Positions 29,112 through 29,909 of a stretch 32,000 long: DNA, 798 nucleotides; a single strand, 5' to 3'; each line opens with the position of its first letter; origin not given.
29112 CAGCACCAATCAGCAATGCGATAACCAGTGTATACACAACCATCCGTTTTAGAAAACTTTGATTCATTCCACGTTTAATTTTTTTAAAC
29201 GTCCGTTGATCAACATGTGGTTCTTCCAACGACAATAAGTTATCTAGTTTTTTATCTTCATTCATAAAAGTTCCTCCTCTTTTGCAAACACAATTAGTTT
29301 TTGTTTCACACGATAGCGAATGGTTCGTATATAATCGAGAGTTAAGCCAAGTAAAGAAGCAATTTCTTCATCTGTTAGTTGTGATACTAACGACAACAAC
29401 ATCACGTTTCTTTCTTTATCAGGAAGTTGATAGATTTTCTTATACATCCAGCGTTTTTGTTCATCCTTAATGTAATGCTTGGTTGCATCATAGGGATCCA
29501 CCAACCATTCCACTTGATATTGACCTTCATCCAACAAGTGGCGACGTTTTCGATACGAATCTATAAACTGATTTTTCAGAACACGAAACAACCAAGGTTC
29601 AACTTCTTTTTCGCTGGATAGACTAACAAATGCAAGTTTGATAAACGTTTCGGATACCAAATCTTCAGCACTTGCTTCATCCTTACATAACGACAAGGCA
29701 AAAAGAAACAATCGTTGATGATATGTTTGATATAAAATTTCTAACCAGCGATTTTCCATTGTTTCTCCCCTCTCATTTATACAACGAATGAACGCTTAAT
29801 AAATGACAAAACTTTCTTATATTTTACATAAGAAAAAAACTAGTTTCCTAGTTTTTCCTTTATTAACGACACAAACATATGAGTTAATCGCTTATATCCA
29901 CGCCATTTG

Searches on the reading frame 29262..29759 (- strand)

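Call 37: search_protein_families(library=pfam, proteins=[window:29262-29759:-], max_evalue=0.001)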
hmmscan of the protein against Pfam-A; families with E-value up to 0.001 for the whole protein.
window:29262-29759:- (165 aa): 3 families
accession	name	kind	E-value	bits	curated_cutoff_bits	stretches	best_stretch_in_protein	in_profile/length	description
PF04542.20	Sigma70_r2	-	2.6e-13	50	24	1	9-73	1-69/71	Sigma-70 region 2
PF08281.18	Sigma70_r4_2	-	3.1e-06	27.2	25.7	1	106-155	5-54/54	Sigma-70, region 4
PF04545.22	Sigma70_r4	-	8.2e-05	22.5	24.1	1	111-150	4-43/50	Sigma-70, region 4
